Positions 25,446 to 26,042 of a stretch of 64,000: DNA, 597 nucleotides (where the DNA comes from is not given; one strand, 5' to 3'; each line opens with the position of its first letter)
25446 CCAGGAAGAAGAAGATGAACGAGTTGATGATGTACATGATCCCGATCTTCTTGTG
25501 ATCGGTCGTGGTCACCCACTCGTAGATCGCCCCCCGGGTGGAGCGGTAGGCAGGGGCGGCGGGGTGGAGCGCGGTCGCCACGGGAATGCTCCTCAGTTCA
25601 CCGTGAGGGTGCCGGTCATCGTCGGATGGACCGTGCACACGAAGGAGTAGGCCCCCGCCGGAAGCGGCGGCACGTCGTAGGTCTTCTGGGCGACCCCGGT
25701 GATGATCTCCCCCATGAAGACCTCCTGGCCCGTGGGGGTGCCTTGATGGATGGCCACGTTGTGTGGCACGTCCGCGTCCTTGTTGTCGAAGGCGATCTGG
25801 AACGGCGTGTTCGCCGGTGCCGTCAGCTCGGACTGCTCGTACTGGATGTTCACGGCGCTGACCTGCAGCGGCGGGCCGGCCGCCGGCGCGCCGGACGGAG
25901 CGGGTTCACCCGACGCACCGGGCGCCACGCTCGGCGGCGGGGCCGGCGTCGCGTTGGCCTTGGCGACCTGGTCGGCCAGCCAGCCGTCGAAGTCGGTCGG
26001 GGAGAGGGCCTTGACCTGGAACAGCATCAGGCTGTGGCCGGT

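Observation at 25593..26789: Cytochrome oxidase subunit II carries a blue-copper (cupredoxin) domain where caa3 oxidases carry cytochrome c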

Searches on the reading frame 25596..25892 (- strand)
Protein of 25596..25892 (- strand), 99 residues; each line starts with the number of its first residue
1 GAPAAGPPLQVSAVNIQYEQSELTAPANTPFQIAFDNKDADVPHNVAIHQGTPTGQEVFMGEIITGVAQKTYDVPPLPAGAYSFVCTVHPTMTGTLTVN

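Call 26: search_protein_representatives(protein=window:25596-25892:-)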
Query: 99 residues. Proteins with E-value up to 0.001 (for the whole library): 2779; up to 1e-10: 1044; up to 1e-30: 58. The best 150 are listed.
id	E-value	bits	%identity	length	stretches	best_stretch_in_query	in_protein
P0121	9.5e-71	250.3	50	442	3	2-98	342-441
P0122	2.5e-64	229.8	46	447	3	6-98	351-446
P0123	3.5e-63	226.1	47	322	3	6-98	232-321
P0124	7.7e-54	196.1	44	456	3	4-98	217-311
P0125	8.7e-50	183.1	43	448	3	10-98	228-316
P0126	8.3e-48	176.8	42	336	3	3-98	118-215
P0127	4.3e-47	174.5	37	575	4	10-96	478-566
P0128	6.6e-47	173.9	53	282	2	14-98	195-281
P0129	1.1e-45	169.9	39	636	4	9-93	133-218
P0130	3.2e-45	168.5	41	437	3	1-98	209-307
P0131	3.5e-43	161.9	45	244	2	10-98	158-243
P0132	1.0e-41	157.2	49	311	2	8-98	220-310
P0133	1.1e-41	157.2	47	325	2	2-96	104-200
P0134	1.0e-39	150.9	46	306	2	7-98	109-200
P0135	2.6e-39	149.6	50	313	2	13-98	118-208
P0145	7.1e-37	141.7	73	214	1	2-98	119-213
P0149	1.8e-36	140.5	66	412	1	1-98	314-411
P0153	1.2e-34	134.6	47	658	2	3-98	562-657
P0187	2.3e-29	117.7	61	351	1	9-98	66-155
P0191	4.1e-29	116.9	59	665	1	3-98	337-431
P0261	1.7e-23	98.9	54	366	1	7-98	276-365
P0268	3.4e-23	97.9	43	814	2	9-97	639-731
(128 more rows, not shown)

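Call 31: search_solved_structures(query=window:25596-25892:-, max_evalue=1, show_alignments=3)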
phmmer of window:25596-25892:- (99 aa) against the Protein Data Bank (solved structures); distinct sequences matched with E-value up to 1: 37.
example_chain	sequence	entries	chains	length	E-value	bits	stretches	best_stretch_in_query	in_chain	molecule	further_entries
1id2_A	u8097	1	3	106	6.1e-07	32.9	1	16-98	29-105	AMICYANIN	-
3c75_A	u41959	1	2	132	1.1e-06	32.1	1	17-98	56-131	Amicyanin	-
1sf3_A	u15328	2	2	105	0.00011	25.7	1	8-98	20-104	Amicyanin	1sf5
4p5r_A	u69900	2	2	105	0.00014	25.4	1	7-98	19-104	Amicyanin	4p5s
1sfd_A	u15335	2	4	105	0.00015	25.3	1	8-98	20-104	Amicyanin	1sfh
1aac_A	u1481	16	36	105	0.00022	24.8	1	8-98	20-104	AMICYANIN | PROTEIN (AMICYANIN)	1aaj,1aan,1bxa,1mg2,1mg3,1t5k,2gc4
1mda_A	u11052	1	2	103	0.00022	24.7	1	8-98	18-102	AMICYANIN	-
2qdv_A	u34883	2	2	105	0.00025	24.5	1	8-98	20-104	Amicyanin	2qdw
3ie9_A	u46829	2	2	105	0.00056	23.4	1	8-98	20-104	Amicyanin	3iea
2idt_A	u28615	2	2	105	0.0011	22.5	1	8-98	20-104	Amicyanin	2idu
3rym_A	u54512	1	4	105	0.0014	22.1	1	8-98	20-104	Amicyanin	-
2idq_A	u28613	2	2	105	0.0014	22.1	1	8-98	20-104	Amicyanin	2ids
2gb2_A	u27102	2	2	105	0.0028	21.2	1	9-98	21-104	Amicyanin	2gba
5u7n_A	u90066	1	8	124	0.0036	20.8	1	16-98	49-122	Cytochrome c oxidase subunit 2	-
3ply_A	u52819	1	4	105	0.004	20.7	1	8-98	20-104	Amicyanin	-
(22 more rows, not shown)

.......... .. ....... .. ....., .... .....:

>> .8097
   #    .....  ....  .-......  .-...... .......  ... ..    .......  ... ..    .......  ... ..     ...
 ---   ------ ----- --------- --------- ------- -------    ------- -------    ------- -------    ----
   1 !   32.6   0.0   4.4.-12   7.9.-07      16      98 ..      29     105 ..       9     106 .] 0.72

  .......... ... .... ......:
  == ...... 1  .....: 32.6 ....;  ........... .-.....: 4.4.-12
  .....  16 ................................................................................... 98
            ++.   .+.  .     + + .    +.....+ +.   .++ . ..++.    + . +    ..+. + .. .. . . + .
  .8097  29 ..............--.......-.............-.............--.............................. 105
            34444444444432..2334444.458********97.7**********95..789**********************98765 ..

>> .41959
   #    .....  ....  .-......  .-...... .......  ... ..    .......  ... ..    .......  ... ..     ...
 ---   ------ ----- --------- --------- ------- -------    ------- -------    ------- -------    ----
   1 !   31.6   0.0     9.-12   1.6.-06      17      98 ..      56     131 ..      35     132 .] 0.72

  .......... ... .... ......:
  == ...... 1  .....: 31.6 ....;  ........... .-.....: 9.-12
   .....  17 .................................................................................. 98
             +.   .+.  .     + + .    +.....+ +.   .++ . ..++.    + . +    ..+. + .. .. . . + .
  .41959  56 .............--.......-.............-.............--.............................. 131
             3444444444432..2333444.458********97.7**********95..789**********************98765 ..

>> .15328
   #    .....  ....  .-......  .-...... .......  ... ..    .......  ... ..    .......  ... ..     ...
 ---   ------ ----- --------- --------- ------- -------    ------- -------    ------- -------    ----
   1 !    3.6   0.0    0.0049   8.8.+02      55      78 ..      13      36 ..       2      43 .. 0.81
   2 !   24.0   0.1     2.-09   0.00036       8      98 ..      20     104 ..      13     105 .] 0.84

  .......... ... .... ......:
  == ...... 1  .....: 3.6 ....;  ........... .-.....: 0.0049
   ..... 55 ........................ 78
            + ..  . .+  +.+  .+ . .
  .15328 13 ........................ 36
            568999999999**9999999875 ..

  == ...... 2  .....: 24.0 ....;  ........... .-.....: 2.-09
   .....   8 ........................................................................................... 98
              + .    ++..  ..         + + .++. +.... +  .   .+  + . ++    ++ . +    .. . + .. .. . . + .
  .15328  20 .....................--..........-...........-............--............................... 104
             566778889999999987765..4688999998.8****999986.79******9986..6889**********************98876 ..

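Call 35: search_protein_families(library=pfam, proteins=[P0121, P0127, P0129, P0153, P0191, P0268, P0149, P0145, P0187, P0124], max_evalue=0.001)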
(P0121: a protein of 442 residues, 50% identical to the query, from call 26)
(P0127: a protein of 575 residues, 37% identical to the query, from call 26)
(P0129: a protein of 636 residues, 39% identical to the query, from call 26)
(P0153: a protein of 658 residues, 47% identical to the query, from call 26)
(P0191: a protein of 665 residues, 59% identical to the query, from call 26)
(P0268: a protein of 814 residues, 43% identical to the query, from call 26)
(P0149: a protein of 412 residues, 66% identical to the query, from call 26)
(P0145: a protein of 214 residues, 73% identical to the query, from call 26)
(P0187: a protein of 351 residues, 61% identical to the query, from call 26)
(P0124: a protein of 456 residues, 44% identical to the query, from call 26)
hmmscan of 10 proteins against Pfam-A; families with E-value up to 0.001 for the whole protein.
P0121 (442 aa): 3 families
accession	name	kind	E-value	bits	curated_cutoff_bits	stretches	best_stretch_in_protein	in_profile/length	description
PF13473.12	Cupredoxin_1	-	5.8e-26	91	27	3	108-200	19-102/104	Cupredoxin-like domain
PF00127.26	Copper-bind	-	4e-09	37.2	21.2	0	112-200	5-96/99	Copper binding proteins, plastocyanin/azurin family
PF18962.6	Por_Secre_tail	-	2.2e-05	25.1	27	0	127-190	3-62/75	Secretion system C-terminal sorting domain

P0127 (575 aa): 6 families
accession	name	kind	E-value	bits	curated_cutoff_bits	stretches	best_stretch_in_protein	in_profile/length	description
PF13473.12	Cupredoxin_1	-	3e-48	162.6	27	4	215-303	13-104/104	Cupredoxin-like domain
PF00127.26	Copper-bind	-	2.5e-32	111.7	21.2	4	228-303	8-98/99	Copper binding proteins, plastocyanin/azurin family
PF07731.20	Cu-oxidase_2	-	4.7e-09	36.6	20.4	0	84-171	15-120/137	Multicopper oxidase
PF06280.18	fn3_5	-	8.3e-09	36.6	27.6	0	85-118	44-78/112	Fn3-like domain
PF06525.17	SoxE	-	8.3e-07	29.1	21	0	101-134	38-70/149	Sulfocyanin (SoxE) domain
PF23509.1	MSMEG_3727_PQQ-assoc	-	2.4e-05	24.3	27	0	82-170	39-120/152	MSMEG_3727, PQQ-associated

P0129 (636 aa): 6 families
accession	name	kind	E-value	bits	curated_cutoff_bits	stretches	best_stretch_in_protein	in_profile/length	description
PF13473.12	Cupredoxin_1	-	1.1e-55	186.4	27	5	127-224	17-104/104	Cupredoxin-like domain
PF00127.26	Copper-bind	-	8.8e-33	113.1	21.2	4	405-481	7-98/99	Copper binding proteins, plastocyanin/azurin family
PF06525.17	SoxE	-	5.7e-07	29.6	21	0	280-315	37-71/149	Sulfocyanin (SoxE) domain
PF07731.20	Cu-oxidase_2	-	4.8e-06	26.8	20.4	0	143-225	31-131/137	Multicopper oxidase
PF06280.18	fn3_5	-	0.00035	21.7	27.6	0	269-298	55-78/112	Fn3-like domain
PF09999.14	DUF2240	-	0.00076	19.6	22.3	0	151-183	55-87/144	Uncharacterized protein conserved in archaea (DUF2240)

P0153 (658 aa): 2 families
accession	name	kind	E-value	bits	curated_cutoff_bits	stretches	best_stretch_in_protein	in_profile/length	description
PF13473.12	Cupredoxin_1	-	9.2e-16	58.2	27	2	567-657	22-104/104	Cupredoxin-like domain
PF00127.26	Copper-bind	-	2.1e-06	28.5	21.2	0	464-530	26-95/99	Copper binding proteins, plastocyanin/azurin family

P0191 (665 aa): 5 families
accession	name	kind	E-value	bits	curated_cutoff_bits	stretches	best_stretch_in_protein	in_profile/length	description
PF00069.31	Pkinase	-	3.7e-46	158.1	31.7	1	4-241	2-253/263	Protein kinase domain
PF07714.23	PK_Tyr_Ser-Thr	-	5e-28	98.6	23.1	1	4-241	2-250/258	Protein tyrosine and serine/threonine kinase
PF13473.12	Cupredoxin_1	-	1.6e-09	38.1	27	1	350-431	31-104/104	Cupredoxin-like domain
PF13620.12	CarboxypepD_reg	-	1.5e-06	28.8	32.3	1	477-531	2-56/82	Carboxypeptidase regulatory-like domain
PF00127.26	Copper-bind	-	1.6e-05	25.6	21.2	1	345-432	8-99/99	Copper binding proteins, plastocyanin/azurin family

P0268 (814 aa): 2 families
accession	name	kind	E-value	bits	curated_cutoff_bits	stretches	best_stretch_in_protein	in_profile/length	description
PF13473.12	Cupredoxin_1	-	4.3e-16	59.2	27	1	633-730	17-102/104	Cupredoxin-like domain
PF00127.26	Copper-bind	-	1.6e-07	32.1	21.2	1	639-732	5-98/99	Copper binding proteins, plastocyanin/azurin family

P0149 (412 aa): 2 families
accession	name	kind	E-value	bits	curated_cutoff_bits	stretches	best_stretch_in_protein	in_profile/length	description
PF13473.12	Cupredoxin_1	-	6.1e-12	45.9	27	1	317-411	18-104/104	Cupredoxin-like domain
PF00127.26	Copper-bind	-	0.00021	22.1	21.2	1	329-412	12-99/99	Copper binding proteins, plastocyanin/azurin family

P0145 (214 aa): 3 families
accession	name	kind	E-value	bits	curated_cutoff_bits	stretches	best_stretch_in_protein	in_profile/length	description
PF00116.26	COX2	-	7.3e-16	58.6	22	1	15-87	48-117/120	Cytochrome C oxidase subunit II, periplasmic domain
PF13473.12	Cupredoxin_1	-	1.7e-14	54.2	27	1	128-213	25-104/104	Cupredoxin-like domain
PF00127.26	Copper-bind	-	0.00051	20.8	21.2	0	132-214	11-99/99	Copper binding proteins, plastocyanin/azurin family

P0187 (351 aa): 2 families
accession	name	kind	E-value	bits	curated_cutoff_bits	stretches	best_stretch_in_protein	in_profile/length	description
PF13473.12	Cupredoxin_1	-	6.5e-10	39.4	27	1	66-155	23-104/104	Cupredoxin-like domain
PF00127.26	Copper-bind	-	0.00019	22.2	21.2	1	71-154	10-97/99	Copper binding proteins, plastocyanin/azurin family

P0124 (456 aa): 2 families
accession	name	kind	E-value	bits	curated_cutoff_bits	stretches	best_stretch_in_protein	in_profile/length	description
PF13473.12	Cupredoxin_1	-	6.5e-30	103.7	27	3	220-311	21-104/104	Cupredoxin-like domain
PF00127.26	Copper-bind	-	3.8e-18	66.2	21.2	2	121-207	14-98/99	Copper binding proteins, plastocyanin/azurin family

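Call 63: find_homologous_proteins(query=P0261, max_evalue=0.00001)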
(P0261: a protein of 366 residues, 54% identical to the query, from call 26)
Query P0261 (366 aa): 2469 proteins with E <= 0.00001 among 8000 candidates; the best 120 are listed.
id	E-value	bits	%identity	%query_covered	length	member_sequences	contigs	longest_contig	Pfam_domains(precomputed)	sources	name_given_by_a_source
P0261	3.7e-247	838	100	100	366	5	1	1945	PF13473.13,PF13442.12,PF00034.27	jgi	jgi:plastocyanin/mono/diheme cytochrome c family protein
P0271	2.2e-189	648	76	100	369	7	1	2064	PF13473.13,PF13442.12,PF00034.27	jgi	jgi:mono/diheme cytochrome c family protein/plastocyanin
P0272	1.2e-188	645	75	100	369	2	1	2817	PF13473.13,PF13442.12,PF00034.27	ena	-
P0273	1.7e-184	631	73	100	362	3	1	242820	PF13473.13,PF13442.12,PF00034.27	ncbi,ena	-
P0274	2.4e-183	628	75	100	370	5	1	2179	PF13473.13,PF13442.12,PF00034.27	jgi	jgi:mono/diheme cytochrome c family protein/plastocyanin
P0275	9.8e-183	626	73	100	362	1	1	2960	PF13473.13,PF13442.12,PF00034.27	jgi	jgi:mono/diheme cytochrome c family protein/plastocyanin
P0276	1.2e-182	625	73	100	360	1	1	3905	PF13473.13,PF13442.12,PF00034.27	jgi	jgi:mono/diheme cytochrome c family protein/plastocyanin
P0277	1.7e-182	625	74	100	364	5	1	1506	PF13473.13,PF13442.12,PF00034.27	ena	-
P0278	4.3e-182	623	73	100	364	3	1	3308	PF13473.13,PF13442.12,PF00034.27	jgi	jgi:mono/diheme cytochrome c family protein/plastocyanin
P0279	1.3e-181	622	74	100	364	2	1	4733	PF13473.13,PF13442.12,PF00034.27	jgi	jgi:mono/diheme cytochrome c family protein/plastocyanin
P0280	1.8e-181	621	75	100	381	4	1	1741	PF13473.13,PF13442.12,PF00034.27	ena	-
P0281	2.2e-181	621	71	100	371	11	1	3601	PF13473.13,PF13442.12,PF00034.27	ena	-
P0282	8.0e-181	619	73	100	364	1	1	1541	PF13473.13,PF13442.12,PF00034.27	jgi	jgi:mono/diheme cytochrome c family protein/plastocyanin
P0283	1.4e-180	618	72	100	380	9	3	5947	PF13473.13,PF13442.12,PF00034.27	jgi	jgi:mono/diheme cytochrome c family protein/plastocyanin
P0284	2.1e-180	618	71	100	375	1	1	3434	PF13473.13,PF13442.12,PF00034.27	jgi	jgi:mono/diheme cytochrome c family protein/plastocyanin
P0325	1.0e-168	579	70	100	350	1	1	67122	PF13473.13,PF13442.12,PF00034.27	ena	-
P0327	1.9e-168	579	70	100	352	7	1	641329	PF13473.13,PF13442.12,PF00034.27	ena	-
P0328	2.2e-168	578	68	100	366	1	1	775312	PF13473.13,PF13442.12,PF00034.27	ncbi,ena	-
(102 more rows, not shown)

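Call 64: find_encoding_contigs(protein=P0328, flank=10000, max_places=2)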
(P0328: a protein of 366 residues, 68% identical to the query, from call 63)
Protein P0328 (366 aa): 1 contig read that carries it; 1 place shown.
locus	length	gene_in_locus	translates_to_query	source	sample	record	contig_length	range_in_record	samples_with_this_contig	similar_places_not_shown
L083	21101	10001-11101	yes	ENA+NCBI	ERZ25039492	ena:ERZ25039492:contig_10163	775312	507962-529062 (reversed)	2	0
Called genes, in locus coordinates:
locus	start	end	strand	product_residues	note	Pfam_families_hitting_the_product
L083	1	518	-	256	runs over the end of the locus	-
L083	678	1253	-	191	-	PF13360:PQQ_2 (weak)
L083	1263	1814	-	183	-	PF04073:tRNA_edit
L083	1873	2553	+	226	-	PF04263:TPK_catalytic, PF04265:TPK_B1_binding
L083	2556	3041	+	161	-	PF00578:AhpC-TSA, PF08534:Redoxin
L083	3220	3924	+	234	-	PF02585:PIG-L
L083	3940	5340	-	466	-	-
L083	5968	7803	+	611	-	PF14691:Fer4_20, PF07992:Pyr_redox_2, PF01266:DAO (weak), PF13450:NAD_binding_8 (weak), PF00037:Fer4 (weak), PF12838:Fer4_7, PF13187:Fer4_9 (weak), PF00037:Fer4, +8 more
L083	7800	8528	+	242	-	PF00033:Cytochrome_B, PF14358:DUF4405 (weak), PF13631:Cytochrom_B_N_2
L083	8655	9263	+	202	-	PF00032:Cytochrom_B_C (weak)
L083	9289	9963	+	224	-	PF00355:Rieske (weak)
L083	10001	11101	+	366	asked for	PF00034:Cytochrom_C, PF13442:Cytochrome_CBB3 (weak), PF13473:Cupredoxin_1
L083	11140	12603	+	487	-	PF24681:Kelch_KLHDC2_KLHL20_DRC7, PF25210:Kelch_FKB95 (weak), PF25852:DUF6242_C (faint), PF13964:Beta-prop_Calicin (faint), PF24996:NANM (faint), PF13415:Beta-prop_FBX42 (weak), PF01344:Kelch_1 (weak)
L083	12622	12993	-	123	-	PF00581:Rhodanese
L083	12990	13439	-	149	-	PF03745:DUF309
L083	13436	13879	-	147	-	PF09969:DUF2203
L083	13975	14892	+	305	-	PF01619:Pro_dh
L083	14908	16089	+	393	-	PF00155:Aminotran_1_2, PF01041:DegT_DnrJ_EryC1, PF01053:Cys_Met_Meta_PP (weak)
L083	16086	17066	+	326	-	PF00389:2-Hacid_dh, PF02826:2-Hacid_dh_C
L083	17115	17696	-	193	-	-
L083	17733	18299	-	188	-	PF06414:Zeta_toxin, PF08433:KTI12 (weak), PF13671:AAA_33, PF13238:AAA_18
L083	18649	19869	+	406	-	PF00211:Guanylate_cyc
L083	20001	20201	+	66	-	PF00583:Acetyltransf_1 (weak), PF08445:FR47, PF13508:Acetyltransf_7 (weak)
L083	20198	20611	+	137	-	-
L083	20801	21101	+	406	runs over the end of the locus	PF00909:Ammonium_transp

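Call 65: find_encoding_contigs(protein=P0273, flank=10000, max_places=2)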
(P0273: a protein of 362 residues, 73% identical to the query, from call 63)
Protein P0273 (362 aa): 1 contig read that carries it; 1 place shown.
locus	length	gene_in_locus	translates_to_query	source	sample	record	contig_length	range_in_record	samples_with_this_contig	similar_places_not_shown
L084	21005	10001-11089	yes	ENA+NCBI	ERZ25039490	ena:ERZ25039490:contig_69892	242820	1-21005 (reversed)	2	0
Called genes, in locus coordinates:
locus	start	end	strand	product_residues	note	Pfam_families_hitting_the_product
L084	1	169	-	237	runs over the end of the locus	-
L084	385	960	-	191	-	PF13360:PQQ_2 (weak)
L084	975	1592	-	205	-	PF04073:tRNA_edit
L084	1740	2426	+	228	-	PF04263:TPK_catalytic, PF04265:TPK_B1_binding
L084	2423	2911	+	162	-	PF00578:AhpC-TSA, PF08534:Redoxin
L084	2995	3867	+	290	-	PF02585:PIG-L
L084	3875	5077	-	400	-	-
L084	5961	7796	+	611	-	PF14691:Fer4_20, PF07992:Pyr_redox_2, PF01266:DAO (weak), PF13450:NAD_binding_8 (weak), PF00037:Fer4 (weak), PF12838:Fer4_7, PF13187:Fer4_9 (weak), PF00037:Fer4, +7 more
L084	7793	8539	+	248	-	PF00033:Cytochrome_B, PF14358:DUF4405 (weak), PF13631:Cytochrom_B_N_2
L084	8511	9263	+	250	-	PF00032:Cytochrom_B_C (weak)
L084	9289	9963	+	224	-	PF00355:Rieske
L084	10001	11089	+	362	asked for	PF00034:Cytochrom_C (weak), PF13442:Cytochrome_CBB3, PF13473:Cupredoxin_1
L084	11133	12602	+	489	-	PF13415:Beta-prop_FBX42 (weak), PF24681:Kelch_KLHDC2_KLHL20_DRC7, PF25210:Kelch_FKB95, PF25852:DUF6242_C (faint), PF07646:Kelch_2 (faint), PF13964:Beta-prop_Calicin (faint), PF24996:NANM (faint), PF01344:Kelch_1, +2 more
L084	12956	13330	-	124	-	PF00581:Rhodanese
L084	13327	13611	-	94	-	PF03745:DUF309 (weak)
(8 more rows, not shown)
